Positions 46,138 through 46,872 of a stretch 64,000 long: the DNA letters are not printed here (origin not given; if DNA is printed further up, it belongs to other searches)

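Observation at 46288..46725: Small secreted-protein gene between the tRNA operon and asnB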

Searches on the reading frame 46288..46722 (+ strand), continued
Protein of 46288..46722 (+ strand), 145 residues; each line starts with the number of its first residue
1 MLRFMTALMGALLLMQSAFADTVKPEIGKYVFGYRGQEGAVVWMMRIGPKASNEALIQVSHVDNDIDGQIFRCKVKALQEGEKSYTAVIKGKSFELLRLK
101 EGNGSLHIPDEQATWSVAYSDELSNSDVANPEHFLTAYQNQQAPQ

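Call 80: search_protein_families(proteins=[P0118, P0078, P0131, P0136, P0099, P0051, P0060], library=ncbifam, max_evalue=0.01)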
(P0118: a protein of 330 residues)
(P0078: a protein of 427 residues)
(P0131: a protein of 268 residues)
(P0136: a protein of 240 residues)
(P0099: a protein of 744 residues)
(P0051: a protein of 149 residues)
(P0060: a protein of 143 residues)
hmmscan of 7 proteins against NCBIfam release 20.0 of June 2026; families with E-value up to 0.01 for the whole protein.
P0118 (330 aa): 2 families
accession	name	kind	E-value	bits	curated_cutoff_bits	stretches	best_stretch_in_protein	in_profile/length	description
NF058526.1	Thoeris_type3_ThcB4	equivalog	0.0028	16.5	220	1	5-117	130-241/375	Thoeris type III anti-phage system protein ThcB4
NF042941.1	Retron_TIR_antiphage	equivalog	0.0038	16.1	600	1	2-93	339-435/464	TIR domain-containing anti-phage reverse transcriptase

P0078 (427 aa): 3 families
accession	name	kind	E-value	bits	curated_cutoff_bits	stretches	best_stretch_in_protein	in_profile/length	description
NF058673.1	LipAdnlyCyLipJMY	equivalog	5.7e-19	68.2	800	1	9-168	297-448/449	bifunctional lipase/adenylate cyclase LipJ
TIGR04510.1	mod_pep_cyc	subfamily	0.00022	19.9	400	1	9-103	7-98/814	putative peptide modification system cyclase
NF033761.1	gliding_GltJ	equivalog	0.0017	17.5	450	1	193-319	348-478/671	adventurous gliding motility protein GltJ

P0131 (268 aa): 0 families

P0136 (240 aa): 0 families

P0099 (744 aa): 71 families (the best 25 are shown)
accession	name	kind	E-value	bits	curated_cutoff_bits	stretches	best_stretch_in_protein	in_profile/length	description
NF008318.0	PRK11107.1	equivalog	9e-18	63.7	890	1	414-489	666-741/920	two-component sensor histidine kinase BarA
NF041947.1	LuxQ_Vibrio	equivalog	2.7e-17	61.9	1200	1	415-484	722-791/843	quorum-sensing autoinducer 2 sensor kinase/phosphatase LuxQ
NF011874.0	PRK15347.1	equivalog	2.5e-16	58.9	852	1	415-554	690-804/921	two component system sensor kinase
TIGR02956.1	TMAO_torS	equivalog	3.7e-14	51.8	676.5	1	413-549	699-809/967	TMAO reductase system sensor histidine kinase/response regulator TorS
NF038297.2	hybrid_HK_HrmK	equivalog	2.4e-13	49.6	725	2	413-493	488-568/607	hybrid histidine kinase/response regulator HrmK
NF007135.0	PRK09581.1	equivalog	3e-13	49.4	474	2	417-491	4-78/457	PleD family two-component system response regulator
NF008302.0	PRK11091.1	equivalog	3.7e-13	48.6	838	1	412-489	522-599/779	aerobic respiration two-component sensor histidine kinase ArcB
NF007969.0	PRK10693.1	equivalog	1.2e-12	47.5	329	1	416-500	8-92/337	two-component system response regulator RssB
NF041945.1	LuxN_Vibrio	equivalog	2.4e-12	45.8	1550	1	417-502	722-807/839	quorum-sensing autoinducer 1 sensor kinase/phosphatase LuxN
TIGR02154.1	PhoB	equivalog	4.8e-12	45.7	296.2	1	416-492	3-79/226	phosphate regulon transcriptional regulator PhoB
NF045901.1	HisKinLetSLeg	equivalog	9.7e-12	43.7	1650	1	415-490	671-745/906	two-component system sensor histidine kinase LetS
NF007689.0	PRK10365.1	equivalog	1e-11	44.3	760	1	415-487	5-77/441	sigma-54-dependent response regulator transcription factor ZraR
NF001965.0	PRK00742.1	subfamily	1.7e-11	44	293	1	415-495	3-84/357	chemotaxis-specific protein-glutamate methyltransferase CheB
NF040689.1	MtrAB_MtrA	equivalog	2e-11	43.7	300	1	418-498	1-81/219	MtrAB system response regulator MtrA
NF008469.0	PRK11361.1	equivalog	2.4e-11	43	714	1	415-488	4-77/461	acetoacetate metabolism transcriptional regulator AtoC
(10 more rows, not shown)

P0051 (149 aa): 0 families

P0060 (143 aa): 0 families

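Call 86: search_protein_families(proteins=[L024:4554-5909:+, L024:6463-8904:+, L026:4767-5849:+, L026:6563-7666:-, L027:4935-5840:+, L027:6502-7170:+, L029:5332-5856:+, L029:6504-6935:-, L030:3939-5675:+, L030:6710-7669:+], library=ncbifam, max_evalue=0.00001)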
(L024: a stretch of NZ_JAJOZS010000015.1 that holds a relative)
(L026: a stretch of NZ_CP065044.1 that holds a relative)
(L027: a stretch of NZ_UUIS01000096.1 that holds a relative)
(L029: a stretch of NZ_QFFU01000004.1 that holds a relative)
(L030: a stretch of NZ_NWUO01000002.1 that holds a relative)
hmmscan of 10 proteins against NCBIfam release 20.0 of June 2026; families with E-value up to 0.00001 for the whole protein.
L024:4554-5909:+ (451 aa): 0 families

L024:6463-8904:+ (813 aa): 0 families

L026:4767-5849:+ (360 aa): 20 families
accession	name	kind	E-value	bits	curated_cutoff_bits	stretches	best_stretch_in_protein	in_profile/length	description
NF007599.0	PRK10245.1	equivalog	1.2e-122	409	402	1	10-360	20-370/371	diguanylate cyclase AdrA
TIGR00254.1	GGDEF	domain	4.8e-53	179.3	37.4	1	198-359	3-166/168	diguanylate cyclase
NF038266.1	diguan_SiaD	equivalog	7.8e-46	156.5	290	1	189-356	83-251/252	biofilm regulation diguanylate cyclase SiaD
NF047654.1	DiguCycDgcRLepto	equivalog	3.2e-38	131.3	500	1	185-356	118-292/295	diguanylate cyclase DgcR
NF007135.0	PRK09581.1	equivalog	6.3e-38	130.8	474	1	192-356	284-451/457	PleD family two-component system response regulator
NF007380.0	PRK09894.1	equivalog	7.6e-34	117.4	256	1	190-357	118-284/296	diguanylate cyclase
NF007423.1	PRK09966.1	equivalog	9.4e-34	116.9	325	1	188-350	227-390/390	diguanylate cyclase DgcN/YfiN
NF051473.1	DigCycDgcsShew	equivalog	1.5e-31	109.9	400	1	196-359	131-290/291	diguanylate cyclase DgcS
NF041606.1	dguan_cyc_DgcA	equivalog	2.9e-31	108.7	370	1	192-359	170-338/340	diguanylate cyclase DgcA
NF007298.0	PRK09776.1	equivalog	3.5e-30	104.7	1135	1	194-359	678-844/1111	diguanylate cyclase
NF045675.1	PhdiestaseDibA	equivalog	2e-29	102.5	980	1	192-355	195-359/623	phosphodiesterase DibA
NF040885.1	diguan_DgcJ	equivalog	3.1e-28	98.8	500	1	152-355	295-491/493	diguanylate cyclase DgcJ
NF011955.1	PRK15426.1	equivalog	6e-28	97.3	408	1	200-356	398-557/564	cellulose biosynthesis regulator diguanylate cyclase DgcQ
NF052458.1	PhdiestGepA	equivalog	7.2e-22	77.4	1200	1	194-352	419-571/840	phosphodiesterase GepA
NF007474.0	PRK10060.1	equivalog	1e-21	76.9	782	1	195-357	232-392/663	cyclic di-GMP phosphodiesterase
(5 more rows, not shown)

L026:6563-7666:- (367 aa): 3 families
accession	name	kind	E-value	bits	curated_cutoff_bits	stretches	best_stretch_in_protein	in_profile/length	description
TIGR03261.1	phnS2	equivalog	5.1e-15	55.4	392.75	1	28-294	22-279/334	putative 2-aminoethylphosphonate ABC transporter substrate-binding protein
NF011620.1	PRK15046.1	equivalog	2.6e-11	42.9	310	1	57-307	32-297/334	2-aminoethylphosphonate ABC transporter substrate-binding protein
TIGR03227.1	PhnS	equivalog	3.3e-06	26.2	395.3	0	62-219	47-209/360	2-aminoethylphosphonate ABC transporter substrate-binding protein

L027:4935-5840:+ (301 aa): 19 families
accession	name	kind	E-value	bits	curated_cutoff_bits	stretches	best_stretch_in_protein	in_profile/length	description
NF007764.0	PRK10446.1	equivalog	8.1e-141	468.6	331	1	1-296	1-296/300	30S ribosomal protein S6--L-glutamate ligase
TIGR00768.1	rimK_fam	subfamily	1e-83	280.9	143.4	1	2-285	1-275/276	RimK family alpha-L-glutamate ligase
NF040720.1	MptN_Meth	equivalog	3.4e-46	157.6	350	1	2-286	1-290/291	tetrahydromethanopterin:alpha-L-glutamate ligase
TIGR02144.1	LysX_arch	equivalog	1.2e-38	132.8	275.6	1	38-286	26-275/281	lysine biosynthesis protein LysX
NF009110.0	PRK12458.1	subfamily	3.8e-22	78.8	408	1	78-288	114-329/349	glutathione synthetase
TIGR04443.1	F420_CofF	equivalog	4.9e-21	75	300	1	68-279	61-271/283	coenzyme gamma-F420-2:alpha-L-glutamate ligase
TIGR04356.1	grasp_GAK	hypoth_equivalog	1.2e-20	73.8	300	1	2-286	1-283/287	GAK system ATP-grasp enzyme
NF003573.0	PRK05246.1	equivalog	3.1e-20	72.2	272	1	72-289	97-312/316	glutathione synthase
NF010623.0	PRK14016.1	subfamily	3.1e-20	71.9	877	2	91-204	206-316/871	cyanophycin synthetase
TIGR02068.2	cya_phycin_syn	equivalog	1.6e-19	69.4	850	2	90-204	204-315/862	cyanophycin synthetase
TIGR01380.1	glut_syn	equivalog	6.4e-17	61.5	299.05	1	117-288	137-310/312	glutathione synthase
NF002378.0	PRK01372.1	subfamily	1.7e-10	40.2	243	1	92-267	93-273/305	D-alanine--D-alanine ligase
TIGR03103.1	trio_acet_GNAT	equivalog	3.8e-10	38.9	569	0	89-204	287-398/547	N-acetylglutaminylglutamine synthetase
NF002563.0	PRK02186.1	subfamily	1.1e-07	30.5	625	1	86-181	94-189/890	argininosuccinate lyase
NF009402.0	PRK12767.1-1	equivalog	1.1e-06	27.7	218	1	87-183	103-196/329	carbamoyl phosphate synthase-like protein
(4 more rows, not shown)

L027:6502-7170:+ (222 aa): 3 families
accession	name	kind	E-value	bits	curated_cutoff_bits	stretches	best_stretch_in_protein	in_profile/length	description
TIGR01428.1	HAD_type_II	equivalog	3.2e-45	154.6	125.4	1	7-199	2-196/197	haloacid dehalogenase type II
TIGR01493.1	HAD-SF-IA-v2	subfamily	6.2e-16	59.1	39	1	9-179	2-155/161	HAD-IA family hydrolase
TIGR02252.1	DREG-2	subfamily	7.4e-07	29.1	155.2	0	8-185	2-197/203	HAD hydrolase, REG-2-like, family IA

L029:5332-5856:+ (174 aa): 4 families
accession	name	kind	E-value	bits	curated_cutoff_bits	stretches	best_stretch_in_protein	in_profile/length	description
NF040501.1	resist_ArsN2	equivalog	2.7e-13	49.7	125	1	61-155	23-111/133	arsenic resistance N-acetyltransferase ArsN2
TIGR01575.1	rimI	equivalog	2.2e-09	37.5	86.4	1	56-149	27-116/132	ribosomal protein S18-alanine N-acetyltransferase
NF005840.0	PRK07757.1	equivalog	1.5e-08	34.7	154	1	63-154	43-127/153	N-acetyltransferase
NF005921.0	PRK07922.1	equivalog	5.1e-08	32.7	180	1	62-151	46-129/170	amino-acid N-acetyltransferase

L029:6504-6935:- (143 aa): 0 families

L030:3939-5675:+ (578 aa): 7 families
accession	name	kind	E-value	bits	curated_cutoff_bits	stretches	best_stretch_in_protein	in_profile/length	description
NF047851.1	MCPCitTducer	equivalog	4.8e-173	577.2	900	1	29-578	4-553/553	methyl-accepting chemotaxis citrate transducer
NF011622.0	PRK15048.1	equivalog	3.5e-157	524.8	900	1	26-578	2-553/553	methyl-accepting chemotaxis protein II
NF011615.0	PRK15041.1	equivalog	1.5e-156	522.3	947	1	27-578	3-554/554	methyl-accepting chemotaxis protein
NF007309.0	PRK09793.1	equivalog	1.6e-127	426.7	903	1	26-544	2-517/533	methyl-accepting chemotaxis protein IV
NF041847.1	transduc_aer2_vibrio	equivalog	6.3e-92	309.1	1200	1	238-551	454-765/804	aerotaxis transducer Aer2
NF058645.1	MCPCtpMPsAe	equivalog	5.1e-32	111.4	900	1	201-539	191-557/558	methyl-accepting chemotaxis protein CtpM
NF050802.1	AspChtxCcaA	equivalog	6.1e-20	71.2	1300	1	346-442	535-630/700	aspartate chemotaxis receptor CcaA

L030:6710-7669:+ (319 aa): 3 families
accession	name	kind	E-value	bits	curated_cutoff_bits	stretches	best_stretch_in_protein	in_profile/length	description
NF007418.0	PRK09956.1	equivalog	1.5e-106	355.9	583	1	12-316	5-305/308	ISNCY family transposase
NF007361.0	PRK09857.1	equivalog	7.9e-102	340.7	583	1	10-318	3-291/292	recombination-promoting nuclease RpnA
TIGR01784.1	T_den_put_tspse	subfamily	2.5e-73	247.3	52.1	1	16-317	1-273/273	Rpn family recombination-promoting nuclease/putative transposase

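Call 88: search_dna_similar(query=window:46288-46722:+, collection=plasmids, mode=protein, max_evalue=0.001, max_rows=15)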
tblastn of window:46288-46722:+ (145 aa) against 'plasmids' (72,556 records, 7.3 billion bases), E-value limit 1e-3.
Records with a match: 8; places in all: 8; records where one place covers at least 80% of the query: 3.
Best place of each record, by identity: 95-99% 3; 90-95% 4; <60% 1.
By first word of the organism name: Escherichia 7; Xanthomonas 1.
By predicted mobility (MOB-suite, as given by PLSDB): non-mobilizable 8.
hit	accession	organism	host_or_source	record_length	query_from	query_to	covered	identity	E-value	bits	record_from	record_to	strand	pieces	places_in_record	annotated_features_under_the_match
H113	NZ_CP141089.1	Escherichia coli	Homo sapiens,Infected Human Urine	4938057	1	145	100%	98.6%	3e-74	301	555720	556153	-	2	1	none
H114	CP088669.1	Escherichia coli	Homo sapiens,blood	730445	1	145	100%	98.6%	3e-74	301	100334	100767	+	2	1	hypothetical protein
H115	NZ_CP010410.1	Xanthomonas sacchari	cell culture,rice seeds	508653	18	141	86%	36.8%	5e-15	77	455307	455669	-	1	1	hypothetical protein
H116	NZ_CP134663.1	Escherichia coli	Larus michahellis,bacteria,cloaca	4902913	117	145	20%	96.6%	1e-9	62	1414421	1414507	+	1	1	none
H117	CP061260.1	Escherichia coli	Homo sapiens,cell culture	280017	117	145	20%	93.1%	2e-8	59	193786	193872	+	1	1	none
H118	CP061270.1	Escherichia coli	Sheep,cell culture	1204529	117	145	20%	93.1%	2e-8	59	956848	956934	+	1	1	none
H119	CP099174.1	Escherichia coli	culture,Pooled soil sample collected ...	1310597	117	145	20%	93.1%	2e-8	59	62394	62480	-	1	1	none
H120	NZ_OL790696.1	Escherichia coli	-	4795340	117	145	20%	93.1%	2e-8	59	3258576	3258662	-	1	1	none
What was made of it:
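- The 'plasmid' hits are mislabelled chromosomes (call 88).
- Tried and rejected: The hits are chromosomes mislabelled as plasmids (call 88).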

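Call 99: predict_structure(alignment_id=A3)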
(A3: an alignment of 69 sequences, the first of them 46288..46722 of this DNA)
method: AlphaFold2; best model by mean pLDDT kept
length: 145 residues; sequences in the alignment: 69
mean_pLDDT: 89.7   pTM: 0.76
mean pLDDT of the five models: 89.7, 89.3, 87.7, 87.0, 87.0
residues with pLDDT >= 90: 108; 70-90: 26; 50-70: 11; < 50: 0
segments of 3 or more residues with pLDDT < 50: none
pLDDT, mean of each block of 10 residues (from residue 1): 73 65 82 95 95 96 94 96 95 96 94 94 92 93 79
secondary structure, 60 per line:
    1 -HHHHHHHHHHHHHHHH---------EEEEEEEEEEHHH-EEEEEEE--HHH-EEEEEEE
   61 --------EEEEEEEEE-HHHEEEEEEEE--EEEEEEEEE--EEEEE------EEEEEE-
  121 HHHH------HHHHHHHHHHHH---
elements in order: H2-17 E27-36 E41-47 E54-60 E69-77 E82-89 E92-100 E103-107 E114-119 H121-124 H131-142
